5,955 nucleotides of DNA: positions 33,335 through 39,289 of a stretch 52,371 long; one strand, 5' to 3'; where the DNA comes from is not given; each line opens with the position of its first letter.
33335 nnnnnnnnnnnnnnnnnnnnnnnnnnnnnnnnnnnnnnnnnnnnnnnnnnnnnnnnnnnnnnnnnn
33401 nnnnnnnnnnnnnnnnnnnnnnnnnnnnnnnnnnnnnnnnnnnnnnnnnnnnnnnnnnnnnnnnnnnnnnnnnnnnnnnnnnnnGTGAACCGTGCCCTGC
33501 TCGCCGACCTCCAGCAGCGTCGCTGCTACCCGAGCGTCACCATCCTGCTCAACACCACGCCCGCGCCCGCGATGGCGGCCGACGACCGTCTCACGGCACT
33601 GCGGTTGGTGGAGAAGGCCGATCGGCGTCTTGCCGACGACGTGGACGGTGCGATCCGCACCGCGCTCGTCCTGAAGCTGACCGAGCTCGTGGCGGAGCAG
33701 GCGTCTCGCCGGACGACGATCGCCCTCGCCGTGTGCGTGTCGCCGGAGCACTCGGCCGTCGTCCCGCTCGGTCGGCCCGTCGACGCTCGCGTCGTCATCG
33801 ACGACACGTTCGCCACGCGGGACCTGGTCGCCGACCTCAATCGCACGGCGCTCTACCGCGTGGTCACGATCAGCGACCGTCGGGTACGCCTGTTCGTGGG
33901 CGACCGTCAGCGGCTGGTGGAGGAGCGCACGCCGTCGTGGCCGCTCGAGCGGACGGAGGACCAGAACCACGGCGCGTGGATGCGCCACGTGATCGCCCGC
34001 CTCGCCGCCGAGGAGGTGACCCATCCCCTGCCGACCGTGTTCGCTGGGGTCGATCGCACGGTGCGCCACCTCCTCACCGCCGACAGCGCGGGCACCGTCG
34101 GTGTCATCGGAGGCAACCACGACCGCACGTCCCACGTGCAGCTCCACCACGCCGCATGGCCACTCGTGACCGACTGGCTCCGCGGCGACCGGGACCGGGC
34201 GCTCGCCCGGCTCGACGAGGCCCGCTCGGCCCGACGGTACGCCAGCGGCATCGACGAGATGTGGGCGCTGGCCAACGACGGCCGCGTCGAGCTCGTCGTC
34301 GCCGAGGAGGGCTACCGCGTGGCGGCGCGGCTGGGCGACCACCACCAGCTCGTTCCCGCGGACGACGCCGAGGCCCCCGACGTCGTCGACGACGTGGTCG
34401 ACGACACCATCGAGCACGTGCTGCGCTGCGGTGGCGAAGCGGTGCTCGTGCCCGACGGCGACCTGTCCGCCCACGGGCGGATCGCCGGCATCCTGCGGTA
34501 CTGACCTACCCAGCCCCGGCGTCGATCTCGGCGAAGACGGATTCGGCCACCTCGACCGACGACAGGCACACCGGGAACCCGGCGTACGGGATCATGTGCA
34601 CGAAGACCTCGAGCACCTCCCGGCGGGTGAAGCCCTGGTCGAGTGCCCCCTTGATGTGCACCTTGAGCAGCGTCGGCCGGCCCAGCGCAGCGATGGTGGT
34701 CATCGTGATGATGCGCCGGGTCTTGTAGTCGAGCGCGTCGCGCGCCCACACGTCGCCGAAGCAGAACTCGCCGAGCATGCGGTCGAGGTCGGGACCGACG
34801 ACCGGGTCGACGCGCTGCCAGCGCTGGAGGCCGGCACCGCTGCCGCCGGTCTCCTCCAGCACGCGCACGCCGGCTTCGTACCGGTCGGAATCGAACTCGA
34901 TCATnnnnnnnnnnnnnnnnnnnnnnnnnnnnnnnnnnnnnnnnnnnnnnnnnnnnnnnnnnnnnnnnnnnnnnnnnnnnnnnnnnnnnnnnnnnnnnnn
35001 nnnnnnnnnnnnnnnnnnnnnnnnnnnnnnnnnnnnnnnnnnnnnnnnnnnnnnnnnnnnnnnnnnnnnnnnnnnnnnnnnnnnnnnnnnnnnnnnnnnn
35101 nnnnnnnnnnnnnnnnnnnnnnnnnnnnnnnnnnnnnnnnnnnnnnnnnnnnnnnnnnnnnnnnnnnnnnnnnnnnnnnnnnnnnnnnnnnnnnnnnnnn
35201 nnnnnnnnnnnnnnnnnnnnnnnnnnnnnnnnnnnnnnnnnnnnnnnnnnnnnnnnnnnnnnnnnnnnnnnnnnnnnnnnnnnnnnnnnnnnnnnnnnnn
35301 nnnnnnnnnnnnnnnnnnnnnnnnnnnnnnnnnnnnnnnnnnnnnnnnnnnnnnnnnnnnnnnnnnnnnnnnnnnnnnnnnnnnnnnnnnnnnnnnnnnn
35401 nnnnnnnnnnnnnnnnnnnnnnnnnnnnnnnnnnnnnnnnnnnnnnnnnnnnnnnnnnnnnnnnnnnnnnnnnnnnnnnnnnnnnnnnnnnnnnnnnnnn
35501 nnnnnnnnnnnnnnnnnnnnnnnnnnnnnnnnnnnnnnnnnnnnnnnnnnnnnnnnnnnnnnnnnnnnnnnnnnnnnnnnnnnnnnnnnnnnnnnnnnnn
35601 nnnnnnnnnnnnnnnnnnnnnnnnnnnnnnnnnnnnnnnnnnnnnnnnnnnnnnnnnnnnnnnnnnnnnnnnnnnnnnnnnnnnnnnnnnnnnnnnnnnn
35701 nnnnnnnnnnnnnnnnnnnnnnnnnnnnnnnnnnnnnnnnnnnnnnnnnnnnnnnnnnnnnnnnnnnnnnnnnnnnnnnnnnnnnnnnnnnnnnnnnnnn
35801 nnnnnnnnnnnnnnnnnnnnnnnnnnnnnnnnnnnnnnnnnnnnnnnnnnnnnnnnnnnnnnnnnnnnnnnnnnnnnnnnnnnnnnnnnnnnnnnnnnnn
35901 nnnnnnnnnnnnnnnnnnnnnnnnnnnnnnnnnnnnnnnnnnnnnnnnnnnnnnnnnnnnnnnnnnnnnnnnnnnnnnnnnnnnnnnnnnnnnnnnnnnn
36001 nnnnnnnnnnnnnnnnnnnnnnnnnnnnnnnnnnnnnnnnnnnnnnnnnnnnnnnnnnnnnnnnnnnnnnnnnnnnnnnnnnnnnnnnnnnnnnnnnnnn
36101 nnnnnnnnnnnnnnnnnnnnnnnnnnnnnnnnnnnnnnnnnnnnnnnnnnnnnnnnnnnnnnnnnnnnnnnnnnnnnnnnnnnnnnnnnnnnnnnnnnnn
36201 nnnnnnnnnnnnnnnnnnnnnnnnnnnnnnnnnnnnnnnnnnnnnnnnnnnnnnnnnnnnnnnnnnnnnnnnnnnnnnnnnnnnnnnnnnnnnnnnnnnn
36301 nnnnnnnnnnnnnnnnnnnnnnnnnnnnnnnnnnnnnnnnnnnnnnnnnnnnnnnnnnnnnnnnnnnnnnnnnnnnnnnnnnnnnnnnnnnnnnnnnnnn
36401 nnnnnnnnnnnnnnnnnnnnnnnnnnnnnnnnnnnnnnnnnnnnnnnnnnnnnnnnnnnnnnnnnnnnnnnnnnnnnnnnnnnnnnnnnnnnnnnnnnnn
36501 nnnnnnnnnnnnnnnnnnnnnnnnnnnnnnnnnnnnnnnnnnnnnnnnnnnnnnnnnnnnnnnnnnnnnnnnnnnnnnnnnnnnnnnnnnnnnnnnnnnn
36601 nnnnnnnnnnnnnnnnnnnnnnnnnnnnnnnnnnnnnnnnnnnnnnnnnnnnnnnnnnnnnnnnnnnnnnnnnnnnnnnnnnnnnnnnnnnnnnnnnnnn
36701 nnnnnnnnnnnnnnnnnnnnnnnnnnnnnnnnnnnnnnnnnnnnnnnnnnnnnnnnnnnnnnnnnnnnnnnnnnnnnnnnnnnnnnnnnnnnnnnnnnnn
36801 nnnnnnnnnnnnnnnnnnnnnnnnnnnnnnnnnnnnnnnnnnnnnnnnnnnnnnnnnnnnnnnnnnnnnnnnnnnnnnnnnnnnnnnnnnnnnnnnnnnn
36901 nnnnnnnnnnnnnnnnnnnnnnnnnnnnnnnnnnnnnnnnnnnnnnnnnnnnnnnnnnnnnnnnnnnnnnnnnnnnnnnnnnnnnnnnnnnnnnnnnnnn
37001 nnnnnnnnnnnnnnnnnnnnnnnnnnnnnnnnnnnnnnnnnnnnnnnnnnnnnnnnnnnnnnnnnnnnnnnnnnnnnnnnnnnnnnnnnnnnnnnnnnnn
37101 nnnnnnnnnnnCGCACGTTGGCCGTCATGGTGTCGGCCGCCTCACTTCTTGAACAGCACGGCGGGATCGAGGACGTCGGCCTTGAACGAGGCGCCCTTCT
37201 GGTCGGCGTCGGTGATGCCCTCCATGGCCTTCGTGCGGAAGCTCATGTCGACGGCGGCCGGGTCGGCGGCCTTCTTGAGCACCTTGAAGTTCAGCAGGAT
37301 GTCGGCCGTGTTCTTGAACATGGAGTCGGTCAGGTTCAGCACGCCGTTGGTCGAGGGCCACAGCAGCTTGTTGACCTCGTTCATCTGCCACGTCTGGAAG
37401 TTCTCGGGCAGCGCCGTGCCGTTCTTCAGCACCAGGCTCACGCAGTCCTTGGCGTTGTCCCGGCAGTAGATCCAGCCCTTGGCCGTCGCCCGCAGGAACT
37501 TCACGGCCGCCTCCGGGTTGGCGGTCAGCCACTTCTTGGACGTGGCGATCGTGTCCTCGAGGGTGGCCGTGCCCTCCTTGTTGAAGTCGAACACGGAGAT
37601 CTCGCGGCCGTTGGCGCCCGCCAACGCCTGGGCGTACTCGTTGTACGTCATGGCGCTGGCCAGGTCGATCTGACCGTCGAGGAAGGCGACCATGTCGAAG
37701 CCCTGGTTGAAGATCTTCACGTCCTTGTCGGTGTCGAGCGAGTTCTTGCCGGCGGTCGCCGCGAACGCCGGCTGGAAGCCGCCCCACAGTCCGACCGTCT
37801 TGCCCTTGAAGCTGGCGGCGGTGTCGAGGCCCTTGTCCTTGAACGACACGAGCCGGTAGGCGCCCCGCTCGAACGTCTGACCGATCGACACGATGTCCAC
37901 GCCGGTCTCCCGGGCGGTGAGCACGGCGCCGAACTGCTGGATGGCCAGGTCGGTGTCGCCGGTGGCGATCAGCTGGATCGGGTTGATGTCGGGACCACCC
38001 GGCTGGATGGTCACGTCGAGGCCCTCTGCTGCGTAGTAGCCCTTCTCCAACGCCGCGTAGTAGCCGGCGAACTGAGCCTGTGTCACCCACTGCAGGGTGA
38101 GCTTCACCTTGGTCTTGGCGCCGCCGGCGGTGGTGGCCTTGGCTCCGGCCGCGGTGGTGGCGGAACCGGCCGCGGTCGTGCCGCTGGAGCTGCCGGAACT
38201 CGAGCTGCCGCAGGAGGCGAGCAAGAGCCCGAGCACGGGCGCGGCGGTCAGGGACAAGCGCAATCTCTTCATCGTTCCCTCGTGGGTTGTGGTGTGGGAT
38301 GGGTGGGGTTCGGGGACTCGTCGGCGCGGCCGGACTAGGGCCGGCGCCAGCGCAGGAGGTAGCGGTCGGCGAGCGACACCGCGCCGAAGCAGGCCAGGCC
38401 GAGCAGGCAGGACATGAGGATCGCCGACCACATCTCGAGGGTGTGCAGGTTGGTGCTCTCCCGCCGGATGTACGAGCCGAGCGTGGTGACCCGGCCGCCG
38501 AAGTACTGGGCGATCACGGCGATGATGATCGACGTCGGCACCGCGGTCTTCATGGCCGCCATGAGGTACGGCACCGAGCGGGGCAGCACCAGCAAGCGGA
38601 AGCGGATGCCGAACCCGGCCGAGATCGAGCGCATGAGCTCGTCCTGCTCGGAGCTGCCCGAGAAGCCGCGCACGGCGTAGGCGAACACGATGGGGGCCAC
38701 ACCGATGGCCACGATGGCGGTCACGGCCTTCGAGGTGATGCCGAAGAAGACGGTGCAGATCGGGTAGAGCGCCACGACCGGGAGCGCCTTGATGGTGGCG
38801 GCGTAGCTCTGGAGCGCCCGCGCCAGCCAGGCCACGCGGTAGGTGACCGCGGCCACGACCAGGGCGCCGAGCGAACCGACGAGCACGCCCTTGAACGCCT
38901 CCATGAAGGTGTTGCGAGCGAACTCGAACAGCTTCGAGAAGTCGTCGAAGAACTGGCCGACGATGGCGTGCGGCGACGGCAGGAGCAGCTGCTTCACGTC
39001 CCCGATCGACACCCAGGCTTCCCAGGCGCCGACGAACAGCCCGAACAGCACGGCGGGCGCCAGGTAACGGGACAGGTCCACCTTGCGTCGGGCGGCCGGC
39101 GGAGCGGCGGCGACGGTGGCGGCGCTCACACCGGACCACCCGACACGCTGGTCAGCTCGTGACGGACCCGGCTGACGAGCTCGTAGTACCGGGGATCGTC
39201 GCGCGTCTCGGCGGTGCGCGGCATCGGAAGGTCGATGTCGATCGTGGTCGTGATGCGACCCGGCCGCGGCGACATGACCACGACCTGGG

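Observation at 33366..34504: A stand-alone eRF1-like (baeRF-like) protein is the sole cargo of the second metal-riboswitch copy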

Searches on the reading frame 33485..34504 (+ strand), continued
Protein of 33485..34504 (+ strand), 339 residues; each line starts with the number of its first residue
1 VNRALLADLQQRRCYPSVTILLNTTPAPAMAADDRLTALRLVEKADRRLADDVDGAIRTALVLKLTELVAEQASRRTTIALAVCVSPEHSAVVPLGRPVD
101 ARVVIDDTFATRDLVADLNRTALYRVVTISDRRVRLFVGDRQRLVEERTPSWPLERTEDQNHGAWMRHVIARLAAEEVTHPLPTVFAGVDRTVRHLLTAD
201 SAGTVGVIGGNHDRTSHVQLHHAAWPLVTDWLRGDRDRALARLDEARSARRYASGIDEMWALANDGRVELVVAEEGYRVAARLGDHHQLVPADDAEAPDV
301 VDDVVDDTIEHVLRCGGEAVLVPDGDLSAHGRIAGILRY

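Call 24: search_solved_structures(query=A1, max_evalue=1, show_alignments=2)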
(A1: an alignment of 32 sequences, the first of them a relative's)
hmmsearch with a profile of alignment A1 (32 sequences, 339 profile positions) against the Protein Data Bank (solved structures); distinct sequences matched with E-value up to 1: 1.
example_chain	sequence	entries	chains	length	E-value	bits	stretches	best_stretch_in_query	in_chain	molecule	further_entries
8rd8_B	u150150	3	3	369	2.2e-32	115.7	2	3-149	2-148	Methyl-accepting chemotaxis protein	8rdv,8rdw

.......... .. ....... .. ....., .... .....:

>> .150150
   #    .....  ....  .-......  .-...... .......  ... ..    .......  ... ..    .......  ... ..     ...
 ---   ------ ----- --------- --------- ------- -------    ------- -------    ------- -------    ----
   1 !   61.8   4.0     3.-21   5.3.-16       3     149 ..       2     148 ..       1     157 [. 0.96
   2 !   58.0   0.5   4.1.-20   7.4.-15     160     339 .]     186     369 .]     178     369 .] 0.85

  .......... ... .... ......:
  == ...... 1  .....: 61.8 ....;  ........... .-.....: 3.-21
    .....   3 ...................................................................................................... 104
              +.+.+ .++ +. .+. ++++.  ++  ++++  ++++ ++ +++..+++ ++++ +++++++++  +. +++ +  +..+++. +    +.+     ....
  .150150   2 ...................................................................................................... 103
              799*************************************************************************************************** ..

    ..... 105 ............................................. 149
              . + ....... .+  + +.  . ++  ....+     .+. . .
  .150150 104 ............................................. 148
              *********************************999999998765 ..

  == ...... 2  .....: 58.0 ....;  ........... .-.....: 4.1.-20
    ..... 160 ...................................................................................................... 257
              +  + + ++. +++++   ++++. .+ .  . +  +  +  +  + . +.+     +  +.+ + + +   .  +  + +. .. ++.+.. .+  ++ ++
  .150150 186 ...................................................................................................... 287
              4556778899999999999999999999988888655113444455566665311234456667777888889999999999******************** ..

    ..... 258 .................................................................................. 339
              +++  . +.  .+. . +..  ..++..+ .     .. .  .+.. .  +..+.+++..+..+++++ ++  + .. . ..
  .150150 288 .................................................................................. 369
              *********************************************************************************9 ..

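Call 38: search_protein_families(library=pfam, proteins=[L002:5516-6001:+, L013:5501-6001:+, L021:5429-6001:+, L012:4007-4462:+, L012:4490-5383:+, L036:2273-3145:+, L022:2705-6001:+, L010:5474-5962:+], max_evalue=0.01)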
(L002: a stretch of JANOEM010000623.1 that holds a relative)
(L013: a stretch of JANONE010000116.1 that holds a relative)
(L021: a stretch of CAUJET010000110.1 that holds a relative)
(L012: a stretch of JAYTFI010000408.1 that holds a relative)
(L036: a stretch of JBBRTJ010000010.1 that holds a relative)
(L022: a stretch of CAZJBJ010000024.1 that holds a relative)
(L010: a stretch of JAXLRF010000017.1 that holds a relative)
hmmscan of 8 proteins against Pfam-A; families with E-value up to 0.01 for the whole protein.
L002:5516-6001:+ (162 aa): 1 family
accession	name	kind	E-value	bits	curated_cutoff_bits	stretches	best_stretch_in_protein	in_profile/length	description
PF09656.15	PGPGW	-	1.6e-18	66.4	23.3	1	21-71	1-51/53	Putative transmembrane protein (PGPGW)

L013:5501-6001:+ (167 aa): 2 families
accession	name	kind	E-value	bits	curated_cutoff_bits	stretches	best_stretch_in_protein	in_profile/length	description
PF09656.15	PGPGW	-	1.6e-17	63.2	23.3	1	19-70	1-52/53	Putative transmembrane protein (PGPGW)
PF25587.1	Rv2743c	-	0.00071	19.7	27.7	1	63-163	6-101/237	Rv2743c family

L021:5429-6001:+ (191 aa): 1 family
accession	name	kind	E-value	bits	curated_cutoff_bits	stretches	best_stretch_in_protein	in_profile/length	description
PF09656.15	PGPGW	-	2.1e-17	62.8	23.3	1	38-87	1-50/53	Putative transmembrane protein (PGPGW)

L012:4007-4462:+ (152 aa): 1 family
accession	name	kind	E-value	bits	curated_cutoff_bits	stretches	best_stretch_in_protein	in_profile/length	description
PF03741.22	TerC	-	1e-06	29.1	27.8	1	78-117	2-39/178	Integral membrane protein TerC family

L012:4490-5383:+ (298 aa): 2 families
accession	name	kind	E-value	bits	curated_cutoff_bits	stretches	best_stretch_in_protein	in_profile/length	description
PF01435.24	Peptidase_M48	-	2.3e-34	119.3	20.3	1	74-285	5-184/186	Peptidase family M48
PF05569.17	Peptidase_M56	-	0.0027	17.4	31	1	123-156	185-218/296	BlaR1 peptidase M56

L036:2273-3145:+ (291 aa): 1 family
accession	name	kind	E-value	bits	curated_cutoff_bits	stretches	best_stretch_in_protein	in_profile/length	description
PF01435.24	Peptidase_M48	-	9.8e-34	117.2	20.3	1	74-284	5-184/186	Peptidase family M48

L022:2705-6001:+ (1099 aa): 8 families
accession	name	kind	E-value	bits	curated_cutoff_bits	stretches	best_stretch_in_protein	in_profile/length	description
PF00122.25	E1-E2_ATPase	-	1e-50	172.2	28.1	1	146-337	2-179/181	E1-E2 ATPase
PF00689.26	Cation_ATPase_C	-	1e-45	156.1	27.3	1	756-923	2-174/175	Cation transporting ATPase, C-terminus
PF13246.12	Cation_ATPase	-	2.6e-18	66.3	21.7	1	405-502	1-88/91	Cation transport ATPase (P-type)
PF00702.32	Hydrolase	-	3e-18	67.4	26.4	1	357-677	3-191/191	haloacid dehalogenase-like hydrolase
PF09656.15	PGPGW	-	9.9e-17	60.7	23.3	1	958-1010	1-53/53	Putative transmembrane protein (PGPGW)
PF00690.31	Cation_ATPase_N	-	1.3e-15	57.3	20.4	1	39-106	1-69/69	Cation transporter/ATPase, N-terminus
PF12710.13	HAD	-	2.1e-06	28.8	27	1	526-674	50-189/189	haloacid dehalogenase-like hydrolase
PF08282.18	Hydrolase_3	-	2.2e-05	24.7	20.9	1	649-703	195-248/255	haloacid dehalogenase-like hydrolase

L010:5474-5962:+ (163 aa): 1 family
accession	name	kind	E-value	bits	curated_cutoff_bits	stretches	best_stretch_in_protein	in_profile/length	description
PF09656.15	PGPGW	-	1.7e-18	66.4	23.3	1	34-85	1-52/53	Putative transmembrane protein (PGPGW)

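Call 49: search_protein_families(library=ncbifam, proteins=[window:33485-34501:+, L002:5516-6001:+], max_evalue=0.001)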
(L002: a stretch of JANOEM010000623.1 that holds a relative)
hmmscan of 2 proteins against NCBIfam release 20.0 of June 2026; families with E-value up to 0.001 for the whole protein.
window:33485-34501:+ (339 aa): 1 family
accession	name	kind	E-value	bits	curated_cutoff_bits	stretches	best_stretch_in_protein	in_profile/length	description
NF052287.1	AOC03_06830_fam_RHF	equivalog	3.2e-57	194.6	330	1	7-339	2-361/361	AOC03_06830 family ribosome hibernation factor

L002:5516-6001:+ (162 aa): 1 family
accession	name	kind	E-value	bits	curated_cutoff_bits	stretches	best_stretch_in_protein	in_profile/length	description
TIGR02611.1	TIGR02611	hypoth_equivalog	2.2e-11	43.6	70.6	1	21-100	25-104/121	TIGR02611 family protein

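Call 66: search_protein_families(library=pfam, proteins=[L066:4552-5889:+, L067:4574-5899:+, L070:2264-4702:+, L072:614-1999:+, L072:3101-4519:+, L073:4427-5890:+, L075:3870-4931:+, L076:4586-6001:+, L077:2043-3212:+, L079:3856-5202:+], max_evalue=0.0001)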
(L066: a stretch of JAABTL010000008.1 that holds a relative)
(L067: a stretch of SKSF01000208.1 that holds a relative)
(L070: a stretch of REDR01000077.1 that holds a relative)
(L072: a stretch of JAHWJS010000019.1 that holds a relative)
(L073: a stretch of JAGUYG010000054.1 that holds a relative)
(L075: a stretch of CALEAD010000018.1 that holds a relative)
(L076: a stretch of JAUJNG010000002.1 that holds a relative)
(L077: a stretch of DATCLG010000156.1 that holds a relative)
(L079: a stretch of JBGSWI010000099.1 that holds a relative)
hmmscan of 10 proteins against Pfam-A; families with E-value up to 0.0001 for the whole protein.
L066:4552-5889:+ (446 aa): 1 family
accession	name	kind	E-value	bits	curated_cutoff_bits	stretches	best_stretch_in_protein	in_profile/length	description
PF00202.27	Aminotran_3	-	1.2e-94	317.8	30.5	1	44-441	10-402/403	Aminotransferase class-III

L067:4574-5899:+ (442 aa): 1 family
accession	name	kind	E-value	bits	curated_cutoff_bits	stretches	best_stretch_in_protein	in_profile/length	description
PF02826.25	2-Hacid_dh_C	-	4.3e-53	179.8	25.1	1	231-407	2-177/178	D-isomer specific 2-hydroxyacid dehydrogenase, NAD binding domain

L070:2264-4702:+ (813 aa): 3 families
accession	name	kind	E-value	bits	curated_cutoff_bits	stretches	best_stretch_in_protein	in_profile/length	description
PF00122.25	E1-E2_ATPase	-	1.1e-33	116.7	28.1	1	106-286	2-181/181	E1-E2 ATPase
PF00702.32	Hydrolase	-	1.7e-18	68.1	26.4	1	304-561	3-191/191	haloacid dehalogenase-like hydrolase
PF08282.18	Hydrolase_3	-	1.5e-05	25.3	20.9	1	534-585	196-247/255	haloacid dehalogenase-like hydrolase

L072:614-1999:+ (462 aa): 4 families
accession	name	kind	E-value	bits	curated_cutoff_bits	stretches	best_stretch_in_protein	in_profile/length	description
PF02518.31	HATPase_c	-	1.5e-30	106.3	26.4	1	343-453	1-110/111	Histidine kinase-, DNA gyrase B-, and HSP90-like ATPase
PF00672.30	HAMP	-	2.1e-11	44.4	25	1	169-217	5-53/53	HAMP domain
PF00512.31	HisKA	-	2.3e-09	37.6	26.9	1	222-280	2-59/66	His Kinase A (phospho-acceptor) domain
PF13581.12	HATPase_c_2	-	2.6e-05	24.7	27.4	0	354-448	38-125/127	Histidine kinase-like ATPase domain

L072:3101-4519:+ (473 aa): 4 families
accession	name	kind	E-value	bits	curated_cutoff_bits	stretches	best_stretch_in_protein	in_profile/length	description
PF24961.1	NfeD_membrane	-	4.2e-24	85.3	26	1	267-390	1-117/119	NfeD integral membrane domain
PF25145.1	NfeD1b_N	-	5.7e-17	62.4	40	1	56-208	2-147/189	NfeD1b, N-terminal domain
PF01957.25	NfeD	-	2e-15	57.1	29.1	1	406-463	2-57/57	NfeD-like C-terminal, partner-binding domain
PF00574.28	CLP_protease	-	3.4e-05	24.2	20.2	1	85-217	46-179/182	Clp protease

L073:4427-5890:+ (488 aa): 2 families
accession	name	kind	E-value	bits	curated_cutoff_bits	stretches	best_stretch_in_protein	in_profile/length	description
PF00999.27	Na_H_Exchanger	-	2.7e-50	171.7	26.2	1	16-387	3-374/375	Sodium/hydrogen exchanger, transmembrane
PF02080.26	TrkA_C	-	4.1e-13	49.5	27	1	418-482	4-70/71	TrkA-C domain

L075:3870-4931:+ (354 aa): 1 family
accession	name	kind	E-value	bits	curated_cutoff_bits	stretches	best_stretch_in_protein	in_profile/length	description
PF07136.16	DUF1385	-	1.5e-77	260.4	22.1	1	85-329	1-225/227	Protein of unknown function (DUF1385)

L076:4586-6001:+ (472 aa): 3 families
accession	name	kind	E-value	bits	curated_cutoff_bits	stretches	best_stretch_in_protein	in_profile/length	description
PF02518.31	HATPase_c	-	6.6e-30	104.2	26.4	1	354-464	1-110/111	Histidine kinase-, DNA gyrase B-, and HSP90-like ATPase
PF00512.31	HisKA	-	1.1e-10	41.8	26.9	1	233-291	2-59/66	His Kinase A (phospho-acceptor) domain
PF00672.30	HAMP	-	2.7e-07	31.3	25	1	184-228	9-53/53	HAMP domain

L077:2043-3212:+ (390 aa): 0 families

L079:3856-5202:+ (449 aa): 2 families
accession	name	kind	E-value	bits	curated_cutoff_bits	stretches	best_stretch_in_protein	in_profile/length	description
PF13520.12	AA_permease_2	-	9.5e-50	170.2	27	1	23-423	1-407/427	Amino acid permease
PF00324.27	AA_permease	-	5.3e-24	85.2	24.6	1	31-423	5-423/470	Amino acid permease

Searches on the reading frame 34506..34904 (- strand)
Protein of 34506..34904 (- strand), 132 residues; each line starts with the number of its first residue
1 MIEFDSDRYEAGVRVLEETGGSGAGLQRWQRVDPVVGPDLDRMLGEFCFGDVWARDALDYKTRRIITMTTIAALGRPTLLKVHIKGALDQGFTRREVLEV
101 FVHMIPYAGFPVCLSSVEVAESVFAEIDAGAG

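Call 5: search_protein_families(library=pfam, proteins=[window:34506-34904:-], max_evalue=1)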
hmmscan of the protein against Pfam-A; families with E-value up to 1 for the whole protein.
window:34506-34904:- (132 aa): 1 family
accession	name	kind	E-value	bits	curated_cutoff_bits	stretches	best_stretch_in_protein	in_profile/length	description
PF02627.25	CMD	-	2.9e-19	69.3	23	1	38-121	1-83/84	Carboxymuconolactone decarboxylase family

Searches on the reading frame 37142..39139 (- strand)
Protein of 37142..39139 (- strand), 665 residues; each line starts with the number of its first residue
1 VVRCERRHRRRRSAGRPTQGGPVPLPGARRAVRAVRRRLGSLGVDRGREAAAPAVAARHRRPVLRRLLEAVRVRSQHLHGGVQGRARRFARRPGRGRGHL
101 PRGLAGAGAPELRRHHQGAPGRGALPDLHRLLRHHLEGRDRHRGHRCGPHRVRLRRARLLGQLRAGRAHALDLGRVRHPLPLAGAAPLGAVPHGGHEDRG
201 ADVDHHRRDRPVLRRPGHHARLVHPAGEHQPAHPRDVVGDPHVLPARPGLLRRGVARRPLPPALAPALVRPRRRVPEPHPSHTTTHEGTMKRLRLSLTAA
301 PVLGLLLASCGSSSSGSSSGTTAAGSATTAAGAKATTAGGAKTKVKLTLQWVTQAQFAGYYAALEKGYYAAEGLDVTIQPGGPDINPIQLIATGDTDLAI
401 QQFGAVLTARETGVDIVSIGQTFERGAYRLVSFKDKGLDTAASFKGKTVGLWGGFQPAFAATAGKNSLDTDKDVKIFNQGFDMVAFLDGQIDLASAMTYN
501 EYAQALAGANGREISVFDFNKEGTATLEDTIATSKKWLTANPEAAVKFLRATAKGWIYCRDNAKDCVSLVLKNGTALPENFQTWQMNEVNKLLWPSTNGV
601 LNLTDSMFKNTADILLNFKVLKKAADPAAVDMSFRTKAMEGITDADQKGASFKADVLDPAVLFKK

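Call 64: search_protein_families(library=pfam, proteins=[window:37142-39139:-], max_evalue=0.0001)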
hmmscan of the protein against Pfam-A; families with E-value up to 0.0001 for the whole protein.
window:37142-39139:- (665 aa): 1 family
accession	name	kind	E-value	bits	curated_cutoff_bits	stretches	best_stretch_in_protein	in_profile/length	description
PF09084.16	NMT1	-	3e-44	151.9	20.5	1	355-562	2-212/216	NMT1/THI5 like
